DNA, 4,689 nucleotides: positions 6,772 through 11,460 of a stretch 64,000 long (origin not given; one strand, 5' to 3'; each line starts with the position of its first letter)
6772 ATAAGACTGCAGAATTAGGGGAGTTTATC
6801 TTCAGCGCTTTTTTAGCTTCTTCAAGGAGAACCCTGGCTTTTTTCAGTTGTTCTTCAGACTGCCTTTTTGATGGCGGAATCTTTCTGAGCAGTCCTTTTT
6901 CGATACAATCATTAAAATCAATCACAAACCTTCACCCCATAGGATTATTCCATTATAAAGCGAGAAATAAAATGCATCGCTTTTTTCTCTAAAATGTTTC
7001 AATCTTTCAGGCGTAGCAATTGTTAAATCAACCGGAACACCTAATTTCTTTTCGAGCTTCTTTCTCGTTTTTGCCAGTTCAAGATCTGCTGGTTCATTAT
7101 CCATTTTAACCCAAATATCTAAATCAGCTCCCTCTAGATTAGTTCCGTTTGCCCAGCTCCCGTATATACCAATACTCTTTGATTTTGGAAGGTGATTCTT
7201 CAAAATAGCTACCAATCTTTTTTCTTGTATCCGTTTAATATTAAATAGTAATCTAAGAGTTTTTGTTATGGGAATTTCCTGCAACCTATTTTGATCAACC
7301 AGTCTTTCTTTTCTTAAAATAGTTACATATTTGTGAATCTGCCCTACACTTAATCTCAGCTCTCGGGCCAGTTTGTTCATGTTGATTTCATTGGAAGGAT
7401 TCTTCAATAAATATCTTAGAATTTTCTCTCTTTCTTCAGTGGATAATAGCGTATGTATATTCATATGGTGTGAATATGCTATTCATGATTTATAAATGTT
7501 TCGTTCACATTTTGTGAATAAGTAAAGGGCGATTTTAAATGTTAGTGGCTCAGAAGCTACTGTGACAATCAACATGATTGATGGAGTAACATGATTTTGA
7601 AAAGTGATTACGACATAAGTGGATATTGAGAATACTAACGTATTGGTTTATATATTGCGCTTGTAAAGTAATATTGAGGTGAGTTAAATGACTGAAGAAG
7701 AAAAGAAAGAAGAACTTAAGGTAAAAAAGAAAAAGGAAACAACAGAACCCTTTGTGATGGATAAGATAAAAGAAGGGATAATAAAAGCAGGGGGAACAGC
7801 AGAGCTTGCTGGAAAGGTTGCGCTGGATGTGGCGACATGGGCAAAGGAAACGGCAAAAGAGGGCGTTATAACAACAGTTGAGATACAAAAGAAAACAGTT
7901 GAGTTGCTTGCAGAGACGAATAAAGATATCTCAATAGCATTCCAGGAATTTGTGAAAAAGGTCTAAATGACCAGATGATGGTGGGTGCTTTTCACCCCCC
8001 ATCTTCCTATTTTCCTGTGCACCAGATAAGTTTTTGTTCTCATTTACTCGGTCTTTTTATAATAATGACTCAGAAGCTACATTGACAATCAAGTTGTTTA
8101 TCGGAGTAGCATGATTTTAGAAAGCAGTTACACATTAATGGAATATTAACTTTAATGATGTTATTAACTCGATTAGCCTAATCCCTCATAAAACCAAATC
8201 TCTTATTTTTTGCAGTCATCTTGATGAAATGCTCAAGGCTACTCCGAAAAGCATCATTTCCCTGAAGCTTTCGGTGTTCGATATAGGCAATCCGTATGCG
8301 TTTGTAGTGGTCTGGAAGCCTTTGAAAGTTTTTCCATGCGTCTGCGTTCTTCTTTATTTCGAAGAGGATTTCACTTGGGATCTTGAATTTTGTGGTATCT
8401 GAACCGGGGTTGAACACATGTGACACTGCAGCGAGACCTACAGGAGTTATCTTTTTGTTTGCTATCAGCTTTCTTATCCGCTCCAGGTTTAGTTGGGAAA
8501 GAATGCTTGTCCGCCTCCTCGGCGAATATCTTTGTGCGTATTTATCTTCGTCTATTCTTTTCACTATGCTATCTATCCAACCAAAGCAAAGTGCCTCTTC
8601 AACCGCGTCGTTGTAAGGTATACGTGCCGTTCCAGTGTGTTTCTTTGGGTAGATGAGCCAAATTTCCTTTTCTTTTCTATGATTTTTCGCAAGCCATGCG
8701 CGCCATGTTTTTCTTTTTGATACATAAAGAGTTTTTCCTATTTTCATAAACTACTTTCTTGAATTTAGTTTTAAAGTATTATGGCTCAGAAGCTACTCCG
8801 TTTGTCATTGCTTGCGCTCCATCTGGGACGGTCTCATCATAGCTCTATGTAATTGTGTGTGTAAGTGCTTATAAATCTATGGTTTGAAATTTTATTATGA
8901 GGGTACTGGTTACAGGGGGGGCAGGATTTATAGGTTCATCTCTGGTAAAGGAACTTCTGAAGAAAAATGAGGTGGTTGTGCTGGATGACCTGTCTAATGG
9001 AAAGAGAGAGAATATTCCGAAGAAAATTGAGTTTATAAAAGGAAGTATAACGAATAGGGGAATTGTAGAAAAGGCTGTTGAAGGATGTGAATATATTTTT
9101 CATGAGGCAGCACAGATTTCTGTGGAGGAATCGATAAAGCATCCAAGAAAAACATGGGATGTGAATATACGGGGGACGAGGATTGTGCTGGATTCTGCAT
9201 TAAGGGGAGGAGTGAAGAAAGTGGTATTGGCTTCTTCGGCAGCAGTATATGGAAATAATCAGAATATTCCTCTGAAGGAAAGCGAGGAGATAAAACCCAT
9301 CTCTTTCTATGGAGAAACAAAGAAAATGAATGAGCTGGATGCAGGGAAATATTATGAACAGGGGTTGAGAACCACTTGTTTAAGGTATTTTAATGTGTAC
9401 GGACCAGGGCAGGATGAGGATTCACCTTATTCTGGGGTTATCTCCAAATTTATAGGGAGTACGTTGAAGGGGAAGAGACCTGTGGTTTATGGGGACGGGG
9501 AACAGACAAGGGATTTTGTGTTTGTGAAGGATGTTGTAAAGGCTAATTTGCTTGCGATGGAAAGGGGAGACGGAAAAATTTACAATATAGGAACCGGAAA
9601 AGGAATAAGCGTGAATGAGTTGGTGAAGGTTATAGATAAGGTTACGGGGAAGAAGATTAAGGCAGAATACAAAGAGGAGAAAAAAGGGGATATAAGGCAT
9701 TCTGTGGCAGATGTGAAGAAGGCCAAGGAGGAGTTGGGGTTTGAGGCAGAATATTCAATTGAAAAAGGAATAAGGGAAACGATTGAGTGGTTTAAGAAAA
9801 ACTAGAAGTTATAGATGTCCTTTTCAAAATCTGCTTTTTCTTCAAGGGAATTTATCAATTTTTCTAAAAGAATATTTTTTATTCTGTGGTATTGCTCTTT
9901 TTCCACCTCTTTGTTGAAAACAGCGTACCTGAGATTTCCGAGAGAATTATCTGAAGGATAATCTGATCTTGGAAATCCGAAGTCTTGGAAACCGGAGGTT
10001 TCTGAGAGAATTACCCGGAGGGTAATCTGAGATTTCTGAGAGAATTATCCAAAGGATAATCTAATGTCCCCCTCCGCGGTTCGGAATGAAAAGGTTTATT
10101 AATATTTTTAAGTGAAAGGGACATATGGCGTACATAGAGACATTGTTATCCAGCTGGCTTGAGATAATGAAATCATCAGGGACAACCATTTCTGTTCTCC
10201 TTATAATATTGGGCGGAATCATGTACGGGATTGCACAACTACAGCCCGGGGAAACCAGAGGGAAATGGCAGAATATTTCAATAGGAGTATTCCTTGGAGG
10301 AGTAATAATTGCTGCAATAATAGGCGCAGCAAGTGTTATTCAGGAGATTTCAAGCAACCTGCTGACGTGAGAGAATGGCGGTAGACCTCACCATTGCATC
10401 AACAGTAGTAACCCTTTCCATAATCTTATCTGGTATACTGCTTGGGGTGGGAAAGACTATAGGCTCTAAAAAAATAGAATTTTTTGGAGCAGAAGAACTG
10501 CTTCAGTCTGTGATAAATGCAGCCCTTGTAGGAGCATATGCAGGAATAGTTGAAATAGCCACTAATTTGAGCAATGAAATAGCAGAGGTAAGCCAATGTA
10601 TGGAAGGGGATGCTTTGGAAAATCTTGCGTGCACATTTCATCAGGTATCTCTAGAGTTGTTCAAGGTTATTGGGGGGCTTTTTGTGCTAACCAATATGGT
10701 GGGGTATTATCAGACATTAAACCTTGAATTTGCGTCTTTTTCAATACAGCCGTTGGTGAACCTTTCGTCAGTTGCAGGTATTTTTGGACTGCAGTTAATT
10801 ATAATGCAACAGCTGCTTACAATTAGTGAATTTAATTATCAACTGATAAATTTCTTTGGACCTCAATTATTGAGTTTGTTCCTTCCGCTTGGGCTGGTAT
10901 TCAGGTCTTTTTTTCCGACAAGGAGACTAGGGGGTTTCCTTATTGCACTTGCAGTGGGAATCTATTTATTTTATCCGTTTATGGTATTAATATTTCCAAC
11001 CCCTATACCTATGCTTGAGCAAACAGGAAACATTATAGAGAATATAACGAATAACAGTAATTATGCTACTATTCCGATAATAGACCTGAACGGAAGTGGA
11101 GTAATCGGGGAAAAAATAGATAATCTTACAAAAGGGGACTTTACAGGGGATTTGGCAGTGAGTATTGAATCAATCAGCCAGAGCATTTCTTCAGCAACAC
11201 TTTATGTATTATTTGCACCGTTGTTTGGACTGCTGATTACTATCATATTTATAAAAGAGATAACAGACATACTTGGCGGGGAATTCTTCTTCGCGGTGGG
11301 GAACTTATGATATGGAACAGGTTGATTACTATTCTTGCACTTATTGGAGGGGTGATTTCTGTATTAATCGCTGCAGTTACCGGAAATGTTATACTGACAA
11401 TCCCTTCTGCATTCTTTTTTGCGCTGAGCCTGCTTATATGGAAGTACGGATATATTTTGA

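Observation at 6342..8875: Four co-oriented ~100-bp repeats partition the region into single-function modules (integron-cassette-like layout, or a family of small RNA genes)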

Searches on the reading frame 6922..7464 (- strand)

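Call 10: search_protein_families(library=pfam, proteins=[window:6922-7464:-], max_evalue=0.01)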
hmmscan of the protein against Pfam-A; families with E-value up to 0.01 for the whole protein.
window:6922-7464:- (180 aa): 8 families
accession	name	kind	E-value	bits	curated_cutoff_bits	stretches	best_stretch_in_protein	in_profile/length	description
PF01909.29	NTP_transf_2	-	5.1e-11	43.3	21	1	82-164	2-87/93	Nucleotidyltransferase domain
PF18765.7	Polbeta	-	7.9e-07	29.6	26.9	1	84-151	3-70/93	Polymerase beta, Nucleotidyltransferase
PF22600.2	MTPAP-like_central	-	1e-05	26.1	27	1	81-137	26-80/139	Poly(A) RNA polymerase, mitochondrial-like, central palm domain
PF13412.12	HTH_24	-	3.8e-05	23.6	21.9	1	13-55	6-46/48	Winged helix-turn-helix DNA-binding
PF08279.18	HTH_11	-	4.4e-05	23.7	25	1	12-53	2-42/55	HTH domain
PF13635.12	DUF4143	-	0.0019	18.4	28.1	1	10-69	14-73/160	Domain of unknown function (DUF4143)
PF12802.13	MarR_2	-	0.0053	17.3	27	0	15-59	10-53/61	MarR family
PF07381.18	EarA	-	0.0067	16.7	22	0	4-40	3-39/90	EarA-like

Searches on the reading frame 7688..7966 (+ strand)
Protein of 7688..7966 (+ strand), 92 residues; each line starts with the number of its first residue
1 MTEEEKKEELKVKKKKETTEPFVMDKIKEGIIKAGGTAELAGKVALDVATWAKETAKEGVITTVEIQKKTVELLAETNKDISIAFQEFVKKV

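Call 10: search_protein_families(library=pfam, proteins=[window:7688-7966:+], max_evalue=0.01)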
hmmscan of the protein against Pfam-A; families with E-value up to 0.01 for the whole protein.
window:7688-7966:+ (92 aa): 1 family
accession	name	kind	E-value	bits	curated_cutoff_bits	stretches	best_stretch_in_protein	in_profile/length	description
PF03477.21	ATP-cone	-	4e-08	34.1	25.8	1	11-79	2-72/88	ATP cone domain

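Call 12: find_encoding_contigs(protein=window:7688-7966:+, flank=10000, max_places=10)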
Protein window:7688-7966:+ (92 aa): 4 contigs read that carry it; 2 places shown.
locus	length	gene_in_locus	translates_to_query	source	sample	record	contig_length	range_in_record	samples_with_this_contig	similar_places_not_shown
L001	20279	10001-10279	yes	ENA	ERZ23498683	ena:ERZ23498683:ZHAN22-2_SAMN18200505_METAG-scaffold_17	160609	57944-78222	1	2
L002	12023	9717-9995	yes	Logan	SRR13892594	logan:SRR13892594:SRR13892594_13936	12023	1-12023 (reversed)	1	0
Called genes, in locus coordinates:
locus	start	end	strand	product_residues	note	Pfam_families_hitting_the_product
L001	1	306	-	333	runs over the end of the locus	PF00044:Gp_dh_N, PF02800:Gp_dh_C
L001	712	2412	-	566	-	-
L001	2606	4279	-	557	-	-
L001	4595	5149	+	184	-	PF08241:Methyltransf_11, PF13489:Methyltransf_23 (weak), PF13847:Methyltransf_31 (weak)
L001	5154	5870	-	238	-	PF13489:Methyltransf_23, PF01209:Ubie_methyltran (weak), PF07021:MetW (weak), PF13847:Methyltransf_31, PF08241:Methyltransf_11, PF08242:Methyltransf_12, PF13649:Methyltransf_25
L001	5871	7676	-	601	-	PF13522:GATase_6, PF13537:GATase_7, PF00733:Asn_synthase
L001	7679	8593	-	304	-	PF00535:Glycos_transf_2, PF10111:Glyco_tranf_2_2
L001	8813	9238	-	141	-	PF05168:HEPN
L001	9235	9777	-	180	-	PF22600:MTPAP-like_central (faint), PF01909:NTP_transf_2, PF18765:Polbeta (weak)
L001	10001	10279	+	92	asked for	PF03477:ATP-cone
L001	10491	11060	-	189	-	PF28474:DUF8412, PF13376:OmdA (weak)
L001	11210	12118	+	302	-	PF01073:3Beta_HSD, PF01370:Epimerase, PF02719:Polysacc_synt_2, PF04321:RmlD_sub_bind, PF05368:NmrA (faint), PF13460:NAD_binding_10, PF16363:GDP_Man_Dehyd, PF07993:NAD_binding_4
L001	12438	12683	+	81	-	-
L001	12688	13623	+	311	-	-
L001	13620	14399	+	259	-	-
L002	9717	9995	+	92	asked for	PF03477:ATP-cone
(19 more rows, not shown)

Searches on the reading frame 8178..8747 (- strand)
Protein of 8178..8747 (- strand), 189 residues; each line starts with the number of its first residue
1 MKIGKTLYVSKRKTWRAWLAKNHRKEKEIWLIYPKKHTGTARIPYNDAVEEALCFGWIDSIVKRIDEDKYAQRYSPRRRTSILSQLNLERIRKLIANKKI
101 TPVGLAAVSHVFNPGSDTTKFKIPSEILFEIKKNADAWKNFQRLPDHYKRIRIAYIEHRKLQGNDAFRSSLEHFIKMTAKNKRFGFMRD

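Call 10: search_protein_families(library=pfam, proteins=[window:8178-8747:-], max_evalue=0.01)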
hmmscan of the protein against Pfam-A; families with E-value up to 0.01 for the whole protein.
window:8178-8747:- (189 aa): 1 family
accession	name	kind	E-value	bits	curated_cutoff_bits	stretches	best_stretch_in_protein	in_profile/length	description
PF13376.11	OmdA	-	1.3e-06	28.7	25.6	1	121-179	2-58/60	Bacteriocin-protection, YdeI or OmpD-Associated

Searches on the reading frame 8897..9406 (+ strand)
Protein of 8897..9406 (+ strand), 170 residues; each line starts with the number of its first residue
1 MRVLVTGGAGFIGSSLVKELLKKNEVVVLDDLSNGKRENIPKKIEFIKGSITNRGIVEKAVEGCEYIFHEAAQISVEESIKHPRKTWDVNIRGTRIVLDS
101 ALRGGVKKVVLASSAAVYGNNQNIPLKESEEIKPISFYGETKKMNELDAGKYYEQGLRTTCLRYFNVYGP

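Call 32: find_homologous_proteins(query=window:8897-9406:+, max_evalue=1e-30)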
Query window:8897-9406:+ (170 aa): 567 proteins with E <= 1e-30 among 5351 candidates; the best 120 are listed.
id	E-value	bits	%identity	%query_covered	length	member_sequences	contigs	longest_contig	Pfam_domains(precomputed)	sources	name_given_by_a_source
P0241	1.1e-53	199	57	100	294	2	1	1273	PF04321.24,PF16363.12,PF02719.22,PF05368.20,PF01073.26,PF07993.19,PF13460.13,PF00106.32,PF01370.28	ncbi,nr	ncbi:MAG TPA: NAD-dependent epimerase/dehydratase family protein, partial [Candidatus Bilamarchaeace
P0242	5.9e-50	187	57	98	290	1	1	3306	PF04321.24,PF16363.12,PF02719.22,PF05368.20,PF01073.26,PF07993.19,PF13460.13,PF01370.28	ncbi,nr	ncbi:MAG: NAD-dependent epimerase/dehydratase family protein [Candidatus Aenigmarchaeota archaeon]|n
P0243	4.0e-47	178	51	99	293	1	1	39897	PF04321.24,PF16363.12,PF02719.22,PF05368.20,PF01073.26,PF07993.19,PF13460.13,PF00106.32,PF01370.28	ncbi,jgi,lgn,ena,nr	ncbi:dTDP-glucose 4,6-dehydratase [Candidatus Woesearchaeota archaeon]|nr:MAG: dTDP-glucose 4,6-dehy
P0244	3.4e-45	172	53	99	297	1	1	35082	PF08659.17,PF04321.24,PF16363.12,PF02719.22,PF05368.20,PF01073.26,PF02254.25,PF07993.19,PF13460.13,PF01370.28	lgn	-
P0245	1.0e-43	167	51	100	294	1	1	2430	PF04321.24,PF16363.12,PF02719.22,PF01073.26,PF07993.19,PF13460.13,PF01370.28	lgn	-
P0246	1.7e-42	163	51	99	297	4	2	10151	PF04321.24,PF16363.12,PF02719.22,PF05368.20,PF01073.26,PF07993.19,PF13460.13,PF01370.28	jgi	jgi:UDP-glucose 4-epimerase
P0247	8.9e-42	161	53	100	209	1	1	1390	PF04321.24,PF16363.12,PF02719.22,PF05368.20,PF01073.26,PF07993.19,PF13460.13,PF01370.28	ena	-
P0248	2.6e-41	159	52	100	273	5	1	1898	PF04321.24,PF16363.12,PF02719.22,PF05368.20,PF01073.26,PF07993.19,PF13460.13,PF01370.28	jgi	-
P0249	4.3e-41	158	55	100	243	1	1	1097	PF04321.24,PF16363.12,PF02719.22,PF05368.20,PF01073.26,PF07993.19,PF13460.13,PF01370.28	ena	-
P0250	1.2e-40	157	49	100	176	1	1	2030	PF08659.17,PF04321.24,PF16363.12,PF02719.22,PF05368.20,PF01073.26,PF07993.19,PF13460.13,PF00106.32,PF01370.28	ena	-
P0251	2.0e-40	156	51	99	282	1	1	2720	PF04321.24,PF16363.12,PF02719.22,PF05368.20,PF01073.26,PF07993.19,PF13460.13,PF01370.28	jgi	-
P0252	2.4e-40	156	52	100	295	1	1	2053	PF08659.17,PF04321.24,PF16363.12,PF02719.22,PF01073.26,PF07993.19,PF13460.13,PF00106.32,PF01370.28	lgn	-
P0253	1.8e-39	153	52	100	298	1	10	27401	PF04321.24,PF16363.12,PF02719.22,PF05368.20,PF01073.26,PF07993.19,PF13460.13,PF00106.32,PF01370.28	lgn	-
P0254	1.8e-39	153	52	100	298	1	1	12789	PF04321.24,PF16363.12,PF02719.22,PF05368.20,PF01073.26,PF07993.19,PF13460.13,PF00106.32,PF01370.28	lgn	-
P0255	3.0e-39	152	49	99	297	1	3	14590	PF08659.17,PF04321.24,PF16363.12,PF02719.22,PF01073.26,PF07993.19,PF13460.13,PF01370.28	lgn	-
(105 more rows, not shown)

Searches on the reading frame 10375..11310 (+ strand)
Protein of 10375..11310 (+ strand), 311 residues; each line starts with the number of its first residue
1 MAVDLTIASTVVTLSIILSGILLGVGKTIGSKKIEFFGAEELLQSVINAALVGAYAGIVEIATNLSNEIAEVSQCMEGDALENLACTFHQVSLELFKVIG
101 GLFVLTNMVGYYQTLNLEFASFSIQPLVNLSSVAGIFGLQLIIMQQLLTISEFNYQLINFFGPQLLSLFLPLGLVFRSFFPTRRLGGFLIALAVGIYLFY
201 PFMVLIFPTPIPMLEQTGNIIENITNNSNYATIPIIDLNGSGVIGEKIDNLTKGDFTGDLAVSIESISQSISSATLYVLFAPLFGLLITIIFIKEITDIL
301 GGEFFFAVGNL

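Call 10: search_protein_families(library=pfam, proteins=[window:10375-11310:+], max_evalue=0.01)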
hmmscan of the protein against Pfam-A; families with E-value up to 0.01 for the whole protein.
window:10375-11310:+ (311 aa): 0 families

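Call 21: find_homologous_proteins(query=window:10375-11310:+, max_evalue=0.00001)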
Query window:10375-11310:+ (311 aa): 165 proteins with E <= 0.00001 among 6910 candidates; the best 120 are listed.
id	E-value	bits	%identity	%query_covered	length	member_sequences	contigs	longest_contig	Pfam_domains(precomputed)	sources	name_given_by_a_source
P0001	3.0e-183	626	96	100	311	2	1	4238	-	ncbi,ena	-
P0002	7.1e-106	372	58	100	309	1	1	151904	-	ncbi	ncbi:MAG: hypothetical protein AB1657_04405 [Candidatus Micrarchaeota archaeon]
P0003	1.6e-105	371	58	100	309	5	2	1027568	-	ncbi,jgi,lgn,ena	ncbi:MAG: hypothetical protein WC350_02085 [Candidatus Micrarchaeia archaeon]|jgi:hypothetical prote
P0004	7.7e-105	369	58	100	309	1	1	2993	-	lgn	-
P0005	2.2e-103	364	59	100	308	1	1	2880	-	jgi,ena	-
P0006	3.2e-103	363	56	100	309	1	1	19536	-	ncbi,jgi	jgi:hypothetical protein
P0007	7.3e-103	362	57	100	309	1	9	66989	-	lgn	-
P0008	1.5e-102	361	56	100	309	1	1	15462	-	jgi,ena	-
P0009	1.7e-102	361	57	100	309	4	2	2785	-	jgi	jgi:hypothetical protein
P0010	2.4e-102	360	56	100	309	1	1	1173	-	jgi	jgi:hypothetical protein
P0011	3.3e-102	360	56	100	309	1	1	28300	-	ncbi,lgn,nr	ncbi:hypothetical protein H0O01_01250 [Candidatus Micrarchaeota archaeon]|nr:hypothetical protein [C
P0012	4.3e-102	360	55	100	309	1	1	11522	-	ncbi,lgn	-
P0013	4.4e-102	360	58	100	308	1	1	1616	-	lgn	-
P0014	4.4e-102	360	56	100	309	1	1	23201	-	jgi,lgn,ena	-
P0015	5.1e-102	359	56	100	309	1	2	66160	-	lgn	-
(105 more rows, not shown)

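Call 22: find_encoding_contigs(protein=P0001, flank=10000, max_places=5)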
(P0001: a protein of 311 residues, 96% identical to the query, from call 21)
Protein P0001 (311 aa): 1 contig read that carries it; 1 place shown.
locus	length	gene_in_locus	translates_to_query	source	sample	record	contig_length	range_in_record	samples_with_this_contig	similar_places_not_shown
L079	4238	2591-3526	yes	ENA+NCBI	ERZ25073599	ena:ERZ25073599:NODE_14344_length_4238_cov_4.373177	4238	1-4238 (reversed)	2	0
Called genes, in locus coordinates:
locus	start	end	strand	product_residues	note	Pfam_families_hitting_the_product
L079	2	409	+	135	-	?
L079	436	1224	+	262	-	PF13338:AbiEi_4 (weak)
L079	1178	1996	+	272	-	PF08843:AbiEii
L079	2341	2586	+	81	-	-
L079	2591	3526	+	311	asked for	-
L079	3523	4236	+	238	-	?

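Call 23: find_encoding_contigs(protein=P0003, flank=10000, max_places=3)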
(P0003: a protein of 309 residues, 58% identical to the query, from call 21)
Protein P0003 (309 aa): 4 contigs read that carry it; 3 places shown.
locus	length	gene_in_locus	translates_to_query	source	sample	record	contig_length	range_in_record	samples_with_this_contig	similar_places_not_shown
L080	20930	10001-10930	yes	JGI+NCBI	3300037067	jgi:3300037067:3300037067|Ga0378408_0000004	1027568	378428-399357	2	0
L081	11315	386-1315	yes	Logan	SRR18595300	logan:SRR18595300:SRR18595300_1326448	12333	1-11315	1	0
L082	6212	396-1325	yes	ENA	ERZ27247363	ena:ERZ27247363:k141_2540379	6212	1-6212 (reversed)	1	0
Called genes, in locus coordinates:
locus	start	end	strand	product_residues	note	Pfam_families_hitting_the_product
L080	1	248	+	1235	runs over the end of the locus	-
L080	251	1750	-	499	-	PF00270:DEAD, PF04851:ResIII, PF00271:Helicase_C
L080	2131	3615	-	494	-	PF02789:Peptidase_M17_N, PF00883:Peptidase_M17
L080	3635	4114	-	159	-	PF00132:Hexapep, PF14602:Hexapep_2 (weak)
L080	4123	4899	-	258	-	PF13507:GATase_5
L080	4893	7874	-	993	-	PF02700:PurS (faint), PF18072:FGAR-AT_linker, PF00586:AIRS, PF02769:AIRS_C, PF00586:AIRS, PF02769:AIRS_C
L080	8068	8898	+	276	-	-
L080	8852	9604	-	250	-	PF05670:NFACT-R_1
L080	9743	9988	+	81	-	-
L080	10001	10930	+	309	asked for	-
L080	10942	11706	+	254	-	-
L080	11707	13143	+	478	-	PF01935:DUF87, PF10412:TrwB_AAD_bind (faint), PF12846:AAA_10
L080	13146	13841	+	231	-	-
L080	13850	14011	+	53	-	-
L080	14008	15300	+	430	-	PF02844:GARS_N, PF01071:GARS_A, PF02843:GARS_C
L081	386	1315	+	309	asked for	-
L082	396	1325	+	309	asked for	-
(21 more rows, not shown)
